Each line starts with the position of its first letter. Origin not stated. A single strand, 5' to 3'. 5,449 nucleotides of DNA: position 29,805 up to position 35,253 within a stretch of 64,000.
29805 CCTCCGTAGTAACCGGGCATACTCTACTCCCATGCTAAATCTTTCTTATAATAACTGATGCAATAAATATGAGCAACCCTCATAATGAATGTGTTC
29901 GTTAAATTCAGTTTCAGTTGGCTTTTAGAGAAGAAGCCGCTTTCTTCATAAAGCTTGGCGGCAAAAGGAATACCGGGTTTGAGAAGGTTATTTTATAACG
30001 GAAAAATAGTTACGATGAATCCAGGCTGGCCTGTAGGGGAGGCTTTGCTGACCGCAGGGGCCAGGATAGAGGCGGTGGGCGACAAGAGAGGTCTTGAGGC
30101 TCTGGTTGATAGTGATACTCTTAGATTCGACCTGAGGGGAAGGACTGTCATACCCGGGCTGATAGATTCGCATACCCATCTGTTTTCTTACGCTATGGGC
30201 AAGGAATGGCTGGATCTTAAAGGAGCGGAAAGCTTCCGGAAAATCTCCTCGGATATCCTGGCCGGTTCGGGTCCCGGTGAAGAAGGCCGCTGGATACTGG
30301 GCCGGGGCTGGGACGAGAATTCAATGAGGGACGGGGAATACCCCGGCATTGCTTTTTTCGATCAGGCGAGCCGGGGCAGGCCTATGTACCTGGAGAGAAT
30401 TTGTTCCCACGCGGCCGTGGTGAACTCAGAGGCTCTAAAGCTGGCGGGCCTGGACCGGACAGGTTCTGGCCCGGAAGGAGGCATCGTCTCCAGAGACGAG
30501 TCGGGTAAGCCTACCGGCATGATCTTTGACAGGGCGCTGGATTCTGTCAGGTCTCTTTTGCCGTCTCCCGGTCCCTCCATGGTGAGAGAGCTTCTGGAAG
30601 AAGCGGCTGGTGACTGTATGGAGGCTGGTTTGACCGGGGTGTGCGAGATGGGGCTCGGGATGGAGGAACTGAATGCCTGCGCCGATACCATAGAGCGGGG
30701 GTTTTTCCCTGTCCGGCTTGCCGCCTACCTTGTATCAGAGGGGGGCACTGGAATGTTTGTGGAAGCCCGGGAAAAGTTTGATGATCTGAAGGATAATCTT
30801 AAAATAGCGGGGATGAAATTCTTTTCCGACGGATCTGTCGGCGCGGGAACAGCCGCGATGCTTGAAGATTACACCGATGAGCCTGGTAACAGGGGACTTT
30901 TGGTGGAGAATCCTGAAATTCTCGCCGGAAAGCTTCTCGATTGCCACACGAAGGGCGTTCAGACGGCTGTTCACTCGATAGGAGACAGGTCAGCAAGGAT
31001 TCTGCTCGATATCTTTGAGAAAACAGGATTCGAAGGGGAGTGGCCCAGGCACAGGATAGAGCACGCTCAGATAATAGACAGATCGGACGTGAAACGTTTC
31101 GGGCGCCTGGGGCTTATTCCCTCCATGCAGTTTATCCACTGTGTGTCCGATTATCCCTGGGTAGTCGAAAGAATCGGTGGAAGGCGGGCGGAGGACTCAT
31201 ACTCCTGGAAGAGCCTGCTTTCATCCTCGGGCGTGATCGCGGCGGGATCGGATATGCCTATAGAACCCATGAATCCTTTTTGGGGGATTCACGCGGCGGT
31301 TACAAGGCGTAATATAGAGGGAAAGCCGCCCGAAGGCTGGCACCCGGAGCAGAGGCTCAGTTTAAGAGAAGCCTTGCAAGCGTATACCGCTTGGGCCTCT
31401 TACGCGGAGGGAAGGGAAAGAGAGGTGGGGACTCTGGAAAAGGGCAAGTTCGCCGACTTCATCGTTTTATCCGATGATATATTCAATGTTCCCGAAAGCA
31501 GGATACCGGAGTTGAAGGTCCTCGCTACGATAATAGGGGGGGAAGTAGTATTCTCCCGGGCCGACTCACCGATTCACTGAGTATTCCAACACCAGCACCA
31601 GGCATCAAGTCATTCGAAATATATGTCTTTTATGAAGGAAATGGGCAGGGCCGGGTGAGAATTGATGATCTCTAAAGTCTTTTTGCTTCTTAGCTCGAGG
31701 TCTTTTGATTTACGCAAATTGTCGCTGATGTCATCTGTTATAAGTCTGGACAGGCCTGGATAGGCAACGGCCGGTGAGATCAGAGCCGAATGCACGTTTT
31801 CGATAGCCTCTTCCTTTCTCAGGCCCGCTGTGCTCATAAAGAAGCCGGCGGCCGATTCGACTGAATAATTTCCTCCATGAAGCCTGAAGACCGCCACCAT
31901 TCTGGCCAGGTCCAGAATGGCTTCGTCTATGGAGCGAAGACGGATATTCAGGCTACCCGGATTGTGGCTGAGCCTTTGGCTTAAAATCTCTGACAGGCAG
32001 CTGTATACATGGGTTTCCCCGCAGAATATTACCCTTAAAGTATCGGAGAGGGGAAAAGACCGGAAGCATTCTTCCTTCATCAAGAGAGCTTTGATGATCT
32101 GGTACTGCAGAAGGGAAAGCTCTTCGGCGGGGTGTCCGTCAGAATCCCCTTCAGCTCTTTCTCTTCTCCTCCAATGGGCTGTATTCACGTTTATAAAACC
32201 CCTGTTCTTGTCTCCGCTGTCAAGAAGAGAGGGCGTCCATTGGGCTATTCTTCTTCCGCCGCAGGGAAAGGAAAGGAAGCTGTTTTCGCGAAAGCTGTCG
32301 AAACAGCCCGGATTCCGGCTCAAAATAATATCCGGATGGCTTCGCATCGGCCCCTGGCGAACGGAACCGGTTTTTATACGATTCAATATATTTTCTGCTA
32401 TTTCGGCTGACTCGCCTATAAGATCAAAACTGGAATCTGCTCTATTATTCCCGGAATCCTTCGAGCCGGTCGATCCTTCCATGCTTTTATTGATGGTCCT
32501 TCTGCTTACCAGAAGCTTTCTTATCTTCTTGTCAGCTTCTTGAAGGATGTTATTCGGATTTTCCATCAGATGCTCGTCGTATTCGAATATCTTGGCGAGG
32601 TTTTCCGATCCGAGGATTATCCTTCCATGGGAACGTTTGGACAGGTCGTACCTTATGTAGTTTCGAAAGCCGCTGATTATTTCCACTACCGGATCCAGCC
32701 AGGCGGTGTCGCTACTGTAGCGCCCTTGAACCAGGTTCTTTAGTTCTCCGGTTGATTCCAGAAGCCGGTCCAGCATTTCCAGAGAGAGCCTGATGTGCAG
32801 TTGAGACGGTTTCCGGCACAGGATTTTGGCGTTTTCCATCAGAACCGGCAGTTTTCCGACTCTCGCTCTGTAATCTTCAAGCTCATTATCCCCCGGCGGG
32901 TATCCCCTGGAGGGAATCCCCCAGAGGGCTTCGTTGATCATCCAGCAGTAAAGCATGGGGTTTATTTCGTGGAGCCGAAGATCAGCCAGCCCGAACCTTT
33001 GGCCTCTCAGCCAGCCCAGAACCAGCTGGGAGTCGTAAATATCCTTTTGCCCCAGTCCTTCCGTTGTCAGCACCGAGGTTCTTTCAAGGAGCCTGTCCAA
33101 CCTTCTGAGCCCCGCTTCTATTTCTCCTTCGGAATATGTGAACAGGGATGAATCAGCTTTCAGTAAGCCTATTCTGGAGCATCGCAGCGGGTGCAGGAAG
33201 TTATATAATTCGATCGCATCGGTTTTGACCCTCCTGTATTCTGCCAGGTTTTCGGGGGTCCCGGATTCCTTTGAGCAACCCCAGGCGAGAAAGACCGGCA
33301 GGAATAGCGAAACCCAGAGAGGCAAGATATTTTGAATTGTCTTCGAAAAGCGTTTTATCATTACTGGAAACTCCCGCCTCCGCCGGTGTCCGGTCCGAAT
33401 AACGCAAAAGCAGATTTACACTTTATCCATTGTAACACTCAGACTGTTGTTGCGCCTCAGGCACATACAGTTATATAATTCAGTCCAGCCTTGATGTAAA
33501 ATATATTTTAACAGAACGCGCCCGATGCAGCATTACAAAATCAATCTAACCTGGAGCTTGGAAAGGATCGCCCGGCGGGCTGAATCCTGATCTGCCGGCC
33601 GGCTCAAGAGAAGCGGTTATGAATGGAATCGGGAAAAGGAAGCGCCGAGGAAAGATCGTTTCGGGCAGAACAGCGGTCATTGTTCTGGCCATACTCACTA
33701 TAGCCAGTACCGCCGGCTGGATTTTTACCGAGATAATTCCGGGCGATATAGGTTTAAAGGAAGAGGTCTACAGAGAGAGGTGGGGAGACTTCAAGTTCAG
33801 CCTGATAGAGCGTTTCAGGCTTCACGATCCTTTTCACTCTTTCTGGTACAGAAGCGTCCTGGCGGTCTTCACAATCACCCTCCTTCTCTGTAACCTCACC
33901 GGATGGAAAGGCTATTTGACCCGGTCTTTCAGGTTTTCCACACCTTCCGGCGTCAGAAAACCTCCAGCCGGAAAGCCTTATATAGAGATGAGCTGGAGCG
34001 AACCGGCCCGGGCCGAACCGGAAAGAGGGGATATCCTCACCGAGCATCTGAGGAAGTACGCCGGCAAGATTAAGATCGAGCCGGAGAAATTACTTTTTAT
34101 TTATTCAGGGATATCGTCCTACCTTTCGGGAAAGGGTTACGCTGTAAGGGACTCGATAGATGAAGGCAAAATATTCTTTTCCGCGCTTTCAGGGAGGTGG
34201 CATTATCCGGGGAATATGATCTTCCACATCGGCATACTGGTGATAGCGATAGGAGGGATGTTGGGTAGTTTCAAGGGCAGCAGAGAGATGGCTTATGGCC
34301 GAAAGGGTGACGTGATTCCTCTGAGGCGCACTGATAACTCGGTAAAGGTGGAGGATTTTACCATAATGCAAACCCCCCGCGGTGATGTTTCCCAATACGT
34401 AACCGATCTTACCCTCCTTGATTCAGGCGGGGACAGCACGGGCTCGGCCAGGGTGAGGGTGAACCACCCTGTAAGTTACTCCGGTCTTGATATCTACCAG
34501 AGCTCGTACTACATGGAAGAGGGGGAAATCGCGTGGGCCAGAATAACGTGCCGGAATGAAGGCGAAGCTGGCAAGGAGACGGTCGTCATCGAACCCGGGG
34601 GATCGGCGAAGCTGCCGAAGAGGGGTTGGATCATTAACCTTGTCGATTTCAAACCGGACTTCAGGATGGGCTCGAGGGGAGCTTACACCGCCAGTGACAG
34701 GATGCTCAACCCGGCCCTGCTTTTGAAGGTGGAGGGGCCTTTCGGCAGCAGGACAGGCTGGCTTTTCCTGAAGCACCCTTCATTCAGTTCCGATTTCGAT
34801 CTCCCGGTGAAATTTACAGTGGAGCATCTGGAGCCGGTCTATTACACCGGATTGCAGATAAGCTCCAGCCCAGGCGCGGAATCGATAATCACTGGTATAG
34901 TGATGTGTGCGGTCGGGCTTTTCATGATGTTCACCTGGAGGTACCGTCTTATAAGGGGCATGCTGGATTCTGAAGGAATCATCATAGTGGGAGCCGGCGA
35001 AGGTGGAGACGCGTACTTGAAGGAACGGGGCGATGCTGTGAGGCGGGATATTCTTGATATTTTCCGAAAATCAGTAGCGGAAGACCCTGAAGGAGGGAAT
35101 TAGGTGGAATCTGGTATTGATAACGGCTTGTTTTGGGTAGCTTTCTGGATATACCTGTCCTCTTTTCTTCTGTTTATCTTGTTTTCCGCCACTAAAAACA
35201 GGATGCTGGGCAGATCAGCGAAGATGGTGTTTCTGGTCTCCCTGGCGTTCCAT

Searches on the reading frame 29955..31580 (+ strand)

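Call 75: search_protein_families(library=pfam, proteins=[window:29955-31580:+], max_evalue=0.00001)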
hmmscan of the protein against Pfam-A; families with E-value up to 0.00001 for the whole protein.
window:29955-31580:+ (541 aa): 2 families
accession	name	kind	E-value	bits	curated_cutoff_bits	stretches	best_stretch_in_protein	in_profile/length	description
PF07969.17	Amidohydro_3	-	5.6e-101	339.8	29.7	1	58-533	3-472/472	Amidohydrolase family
PF01979.26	Amidohydro_1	-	2e-12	47.4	25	1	463-532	276-345/345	Amidohydrolase family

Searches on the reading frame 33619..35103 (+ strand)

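Call 75: search_protein_families(library=pfam, proteins=[window:33619-35103:+], max_evalue=0.00001)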
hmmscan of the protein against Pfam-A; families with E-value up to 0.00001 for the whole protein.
window:33619-35103:+ (494 aa): 1 family
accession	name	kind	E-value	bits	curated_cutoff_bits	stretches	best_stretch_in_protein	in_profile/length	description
PF05140.19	ResB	-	4.5e-43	148.2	24.6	2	17-375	2-314/486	ResB-like family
